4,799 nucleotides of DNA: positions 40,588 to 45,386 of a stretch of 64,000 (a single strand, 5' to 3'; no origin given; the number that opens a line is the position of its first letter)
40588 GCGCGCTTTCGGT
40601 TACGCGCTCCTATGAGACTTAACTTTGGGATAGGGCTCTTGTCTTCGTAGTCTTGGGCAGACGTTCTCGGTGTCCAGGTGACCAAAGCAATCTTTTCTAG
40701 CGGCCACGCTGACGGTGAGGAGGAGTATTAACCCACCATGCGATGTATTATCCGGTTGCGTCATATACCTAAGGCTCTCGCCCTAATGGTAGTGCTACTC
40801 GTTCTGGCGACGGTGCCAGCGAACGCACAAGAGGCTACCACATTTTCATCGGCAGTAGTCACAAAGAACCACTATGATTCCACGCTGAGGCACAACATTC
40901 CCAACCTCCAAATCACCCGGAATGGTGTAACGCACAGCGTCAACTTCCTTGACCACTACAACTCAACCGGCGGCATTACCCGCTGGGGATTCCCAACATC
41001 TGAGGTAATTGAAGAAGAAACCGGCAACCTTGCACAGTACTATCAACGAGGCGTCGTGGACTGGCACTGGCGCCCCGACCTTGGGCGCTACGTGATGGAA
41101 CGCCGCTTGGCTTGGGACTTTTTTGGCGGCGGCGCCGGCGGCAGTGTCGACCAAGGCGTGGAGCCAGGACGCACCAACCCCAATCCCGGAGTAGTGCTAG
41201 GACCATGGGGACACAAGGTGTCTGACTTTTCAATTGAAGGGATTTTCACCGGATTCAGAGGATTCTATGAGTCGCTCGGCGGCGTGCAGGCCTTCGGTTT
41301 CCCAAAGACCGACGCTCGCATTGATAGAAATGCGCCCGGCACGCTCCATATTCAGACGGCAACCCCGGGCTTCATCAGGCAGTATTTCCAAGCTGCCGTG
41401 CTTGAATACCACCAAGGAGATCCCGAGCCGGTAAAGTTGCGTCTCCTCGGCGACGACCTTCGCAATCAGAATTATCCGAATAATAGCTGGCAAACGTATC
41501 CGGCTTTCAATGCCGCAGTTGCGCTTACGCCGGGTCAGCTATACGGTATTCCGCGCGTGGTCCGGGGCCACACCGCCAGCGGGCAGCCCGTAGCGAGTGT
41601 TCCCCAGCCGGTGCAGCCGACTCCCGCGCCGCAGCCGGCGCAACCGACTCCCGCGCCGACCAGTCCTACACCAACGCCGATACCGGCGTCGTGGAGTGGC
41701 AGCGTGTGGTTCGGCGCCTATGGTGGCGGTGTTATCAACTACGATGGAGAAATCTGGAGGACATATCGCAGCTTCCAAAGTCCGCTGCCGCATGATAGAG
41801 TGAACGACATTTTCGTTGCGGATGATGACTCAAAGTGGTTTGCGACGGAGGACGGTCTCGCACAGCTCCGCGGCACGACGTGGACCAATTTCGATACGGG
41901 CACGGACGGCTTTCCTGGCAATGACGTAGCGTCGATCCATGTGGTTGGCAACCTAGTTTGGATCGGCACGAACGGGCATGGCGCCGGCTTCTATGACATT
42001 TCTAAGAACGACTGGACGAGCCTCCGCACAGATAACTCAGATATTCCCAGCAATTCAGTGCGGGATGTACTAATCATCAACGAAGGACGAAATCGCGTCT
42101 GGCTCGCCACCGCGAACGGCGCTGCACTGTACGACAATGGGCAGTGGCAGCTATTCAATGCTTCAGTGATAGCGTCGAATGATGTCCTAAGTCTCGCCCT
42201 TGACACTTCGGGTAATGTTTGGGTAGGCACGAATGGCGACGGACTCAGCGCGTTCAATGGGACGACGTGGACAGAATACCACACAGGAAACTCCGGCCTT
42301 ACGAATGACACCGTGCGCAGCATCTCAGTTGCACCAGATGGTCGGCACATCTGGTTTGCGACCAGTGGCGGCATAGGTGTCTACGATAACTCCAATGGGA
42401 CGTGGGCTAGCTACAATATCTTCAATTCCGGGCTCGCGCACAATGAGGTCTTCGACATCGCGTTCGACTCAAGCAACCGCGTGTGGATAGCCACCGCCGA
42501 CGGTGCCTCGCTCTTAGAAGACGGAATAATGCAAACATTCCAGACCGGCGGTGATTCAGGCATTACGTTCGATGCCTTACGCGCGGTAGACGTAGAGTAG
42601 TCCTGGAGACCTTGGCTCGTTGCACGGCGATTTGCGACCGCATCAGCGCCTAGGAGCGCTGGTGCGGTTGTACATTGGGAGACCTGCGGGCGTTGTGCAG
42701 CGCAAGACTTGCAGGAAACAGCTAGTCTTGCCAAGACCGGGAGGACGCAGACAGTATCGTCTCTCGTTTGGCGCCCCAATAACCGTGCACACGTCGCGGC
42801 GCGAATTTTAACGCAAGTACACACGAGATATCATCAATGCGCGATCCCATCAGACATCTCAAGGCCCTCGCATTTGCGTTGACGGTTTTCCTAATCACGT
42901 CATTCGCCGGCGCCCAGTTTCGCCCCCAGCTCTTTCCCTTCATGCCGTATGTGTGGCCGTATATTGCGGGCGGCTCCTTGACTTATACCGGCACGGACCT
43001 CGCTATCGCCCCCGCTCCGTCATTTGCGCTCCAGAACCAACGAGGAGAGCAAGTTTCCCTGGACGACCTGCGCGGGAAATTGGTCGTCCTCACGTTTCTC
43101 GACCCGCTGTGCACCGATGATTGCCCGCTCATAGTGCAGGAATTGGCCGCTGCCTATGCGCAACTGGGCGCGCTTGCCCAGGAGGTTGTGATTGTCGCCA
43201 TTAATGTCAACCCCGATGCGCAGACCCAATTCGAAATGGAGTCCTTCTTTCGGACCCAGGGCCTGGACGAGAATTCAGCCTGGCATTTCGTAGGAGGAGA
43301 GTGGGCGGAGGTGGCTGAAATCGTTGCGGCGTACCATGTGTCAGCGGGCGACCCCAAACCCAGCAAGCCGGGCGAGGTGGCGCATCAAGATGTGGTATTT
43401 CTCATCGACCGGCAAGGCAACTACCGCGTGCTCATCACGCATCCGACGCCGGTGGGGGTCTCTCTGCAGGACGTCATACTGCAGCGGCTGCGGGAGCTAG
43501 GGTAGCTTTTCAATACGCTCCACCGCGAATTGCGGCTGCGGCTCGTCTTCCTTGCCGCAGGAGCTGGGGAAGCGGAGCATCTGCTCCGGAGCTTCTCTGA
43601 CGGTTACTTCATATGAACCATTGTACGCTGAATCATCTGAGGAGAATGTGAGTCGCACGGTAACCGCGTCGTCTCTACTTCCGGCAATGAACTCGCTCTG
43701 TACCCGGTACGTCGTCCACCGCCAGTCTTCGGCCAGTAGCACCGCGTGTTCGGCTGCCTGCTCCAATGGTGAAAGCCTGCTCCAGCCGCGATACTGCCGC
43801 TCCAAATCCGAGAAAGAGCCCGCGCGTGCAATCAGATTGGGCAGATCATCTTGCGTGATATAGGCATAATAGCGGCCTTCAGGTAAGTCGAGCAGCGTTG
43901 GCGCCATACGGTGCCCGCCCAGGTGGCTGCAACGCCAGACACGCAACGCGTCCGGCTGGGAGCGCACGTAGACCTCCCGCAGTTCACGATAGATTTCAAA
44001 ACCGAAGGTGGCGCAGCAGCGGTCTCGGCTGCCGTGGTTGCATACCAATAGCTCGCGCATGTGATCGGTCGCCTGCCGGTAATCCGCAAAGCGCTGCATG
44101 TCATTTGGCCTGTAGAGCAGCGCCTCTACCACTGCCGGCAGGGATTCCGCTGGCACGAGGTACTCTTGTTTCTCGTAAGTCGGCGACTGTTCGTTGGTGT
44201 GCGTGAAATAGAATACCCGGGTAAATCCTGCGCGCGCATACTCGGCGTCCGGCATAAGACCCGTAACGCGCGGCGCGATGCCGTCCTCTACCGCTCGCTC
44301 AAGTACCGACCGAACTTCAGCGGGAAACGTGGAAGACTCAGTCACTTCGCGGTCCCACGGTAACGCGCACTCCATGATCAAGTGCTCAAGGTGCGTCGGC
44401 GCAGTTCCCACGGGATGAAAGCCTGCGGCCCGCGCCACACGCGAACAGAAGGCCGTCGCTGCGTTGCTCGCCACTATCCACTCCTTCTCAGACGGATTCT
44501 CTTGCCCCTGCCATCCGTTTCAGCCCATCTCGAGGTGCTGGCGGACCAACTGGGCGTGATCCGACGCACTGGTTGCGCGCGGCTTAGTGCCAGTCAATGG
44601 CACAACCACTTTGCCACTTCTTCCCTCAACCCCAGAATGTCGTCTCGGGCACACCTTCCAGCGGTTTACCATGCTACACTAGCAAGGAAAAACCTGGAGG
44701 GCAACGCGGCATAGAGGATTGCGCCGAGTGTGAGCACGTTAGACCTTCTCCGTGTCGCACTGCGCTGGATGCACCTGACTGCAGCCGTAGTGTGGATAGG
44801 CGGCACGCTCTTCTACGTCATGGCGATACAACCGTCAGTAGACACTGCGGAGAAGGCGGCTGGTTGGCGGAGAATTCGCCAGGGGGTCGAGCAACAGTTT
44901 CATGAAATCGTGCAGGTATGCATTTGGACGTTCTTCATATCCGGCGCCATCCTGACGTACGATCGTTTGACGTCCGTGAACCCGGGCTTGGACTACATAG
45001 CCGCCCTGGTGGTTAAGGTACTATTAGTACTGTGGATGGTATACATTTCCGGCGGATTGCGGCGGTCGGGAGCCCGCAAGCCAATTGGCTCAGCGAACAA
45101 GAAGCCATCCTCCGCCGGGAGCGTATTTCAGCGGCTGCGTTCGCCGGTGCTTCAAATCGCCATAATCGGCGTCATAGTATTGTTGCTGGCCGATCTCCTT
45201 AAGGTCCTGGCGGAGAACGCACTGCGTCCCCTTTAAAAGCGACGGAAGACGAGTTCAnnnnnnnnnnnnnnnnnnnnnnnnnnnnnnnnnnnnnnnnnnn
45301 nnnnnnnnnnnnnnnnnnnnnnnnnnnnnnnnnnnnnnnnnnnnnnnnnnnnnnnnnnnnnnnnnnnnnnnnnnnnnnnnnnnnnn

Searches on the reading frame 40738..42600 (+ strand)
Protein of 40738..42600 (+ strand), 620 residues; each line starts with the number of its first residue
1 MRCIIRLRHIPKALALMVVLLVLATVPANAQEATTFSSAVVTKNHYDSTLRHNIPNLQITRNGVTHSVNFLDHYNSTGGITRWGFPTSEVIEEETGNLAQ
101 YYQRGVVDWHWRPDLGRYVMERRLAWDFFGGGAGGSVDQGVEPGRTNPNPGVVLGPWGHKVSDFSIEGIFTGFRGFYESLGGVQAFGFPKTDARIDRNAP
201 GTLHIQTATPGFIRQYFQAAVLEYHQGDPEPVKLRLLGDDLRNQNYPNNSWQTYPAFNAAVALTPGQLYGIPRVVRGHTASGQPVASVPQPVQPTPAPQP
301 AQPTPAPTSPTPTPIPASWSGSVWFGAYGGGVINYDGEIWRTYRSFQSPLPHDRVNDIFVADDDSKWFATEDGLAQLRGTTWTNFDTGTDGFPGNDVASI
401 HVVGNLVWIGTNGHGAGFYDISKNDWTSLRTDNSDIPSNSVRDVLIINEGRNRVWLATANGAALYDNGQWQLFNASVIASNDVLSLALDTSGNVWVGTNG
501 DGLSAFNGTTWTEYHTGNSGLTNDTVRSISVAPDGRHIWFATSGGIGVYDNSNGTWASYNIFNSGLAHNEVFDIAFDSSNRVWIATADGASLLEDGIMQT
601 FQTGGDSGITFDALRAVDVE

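Call 33: search_protein_families(library=pfam, proteins=[window:40738-42600:+], max_evalue=0.01)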
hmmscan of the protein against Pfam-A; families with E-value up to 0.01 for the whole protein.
window:40738-42600:+ (620 aa): 1 family
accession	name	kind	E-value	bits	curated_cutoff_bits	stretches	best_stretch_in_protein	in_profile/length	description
PF07494.17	Reg_prop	-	3.8e-15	54.5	20.4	1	479-500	3-24/24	Two component regulator propeller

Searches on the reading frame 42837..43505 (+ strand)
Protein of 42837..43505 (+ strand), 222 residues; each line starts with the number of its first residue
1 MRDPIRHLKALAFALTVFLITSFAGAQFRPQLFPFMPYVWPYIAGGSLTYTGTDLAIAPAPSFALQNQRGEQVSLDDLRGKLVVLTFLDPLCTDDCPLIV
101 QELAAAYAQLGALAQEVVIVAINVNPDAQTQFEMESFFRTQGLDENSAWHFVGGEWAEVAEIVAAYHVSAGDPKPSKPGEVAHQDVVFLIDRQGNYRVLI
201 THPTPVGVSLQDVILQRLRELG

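Call 3: search_protein_families(library=pfam, proteins=[window:42837-43505:+], max_evalue=0.01)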
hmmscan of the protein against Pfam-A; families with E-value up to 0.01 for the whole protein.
window:42837-43505:+ (222 aa): 3 families
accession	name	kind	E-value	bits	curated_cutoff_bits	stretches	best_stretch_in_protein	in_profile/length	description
PF02630.20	SCO1-SenC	-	2.5e-17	63.6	22.8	1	62-195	3-133/134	SCO1/SenC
PF00578.27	AhpC-TSA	-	2.9e-12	47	26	1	59-147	4-82/124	AhpC/TSA family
PF08534.16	Redoxin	-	3.1e-06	27.5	26.6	1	59-169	5-105/148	Redoxin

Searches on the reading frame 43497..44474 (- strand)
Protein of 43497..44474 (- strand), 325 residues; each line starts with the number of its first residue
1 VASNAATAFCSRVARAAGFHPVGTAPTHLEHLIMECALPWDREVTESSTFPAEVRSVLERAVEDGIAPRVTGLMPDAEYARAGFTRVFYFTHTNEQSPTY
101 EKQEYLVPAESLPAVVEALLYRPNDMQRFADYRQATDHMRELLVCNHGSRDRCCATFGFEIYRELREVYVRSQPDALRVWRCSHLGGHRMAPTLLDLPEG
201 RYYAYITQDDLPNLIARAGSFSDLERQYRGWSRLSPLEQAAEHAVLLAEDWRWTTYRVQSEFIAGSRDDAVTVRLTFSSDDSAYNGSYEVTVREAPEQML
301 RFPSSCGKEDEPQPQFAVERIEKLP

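Call 3: search_protein_families(library=pfam, proteins=[window:43497-44474:-], max_evalue=0.01)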
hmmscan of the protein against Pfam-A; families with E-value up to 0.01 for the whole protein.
window:43497-44474:- (325 aa): 1 family
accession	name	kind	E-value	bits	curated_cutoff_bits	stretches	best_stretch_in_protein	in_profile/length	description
PF06999.17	Suc_Fer-like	-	1.1e-27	97.8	34.9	1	22-230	2-191/191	Sucrase/ferredoxin-like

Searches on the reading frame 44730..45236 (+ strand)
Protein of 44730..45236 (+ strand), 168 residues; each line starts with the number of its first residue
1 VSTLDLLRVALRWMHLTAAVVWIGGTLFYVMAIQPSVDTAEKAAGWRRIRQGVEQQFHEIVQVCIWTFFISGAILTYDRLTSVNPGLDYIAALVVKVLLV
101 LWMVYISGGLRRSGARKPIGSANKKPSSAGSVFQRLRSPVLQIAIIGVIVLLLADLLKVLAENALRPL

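Call 3: search_protein_families(library=pfam, proteins=[window:44730-45236:+], max_evalue=0.01)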
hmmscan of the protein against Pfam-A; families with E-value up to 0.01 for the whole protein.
window:44730-45236:+ (168 aa): 2 families
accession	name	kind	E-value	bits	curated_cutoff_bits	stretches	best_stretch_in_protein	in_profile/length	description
PF06181.16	Urate_ox_N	-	4.1e-05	23.6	26.9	1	4-40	4-39/295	Urate oxidase N-terminal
PF05425.18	CopD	-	7.5e-05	23.5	32.1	1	53-154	3-102/105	Copper resistance protein D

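Call 16: search_protein_families(library=ncbifam, proteins=[window:44730-45236:+], max_evalue=0.01)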
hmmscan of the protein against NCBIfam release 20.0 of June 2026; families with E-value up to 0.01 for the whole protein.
window:44730-45236:+ (168 aa): 1 family
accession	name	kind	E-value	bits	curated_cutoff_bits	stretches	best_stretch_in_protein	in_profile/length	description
NF033808.0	copper_CopD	equivalog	8.1e-07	28.9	195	1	6-107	145-246/295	copper homeostasis membrane protein CopD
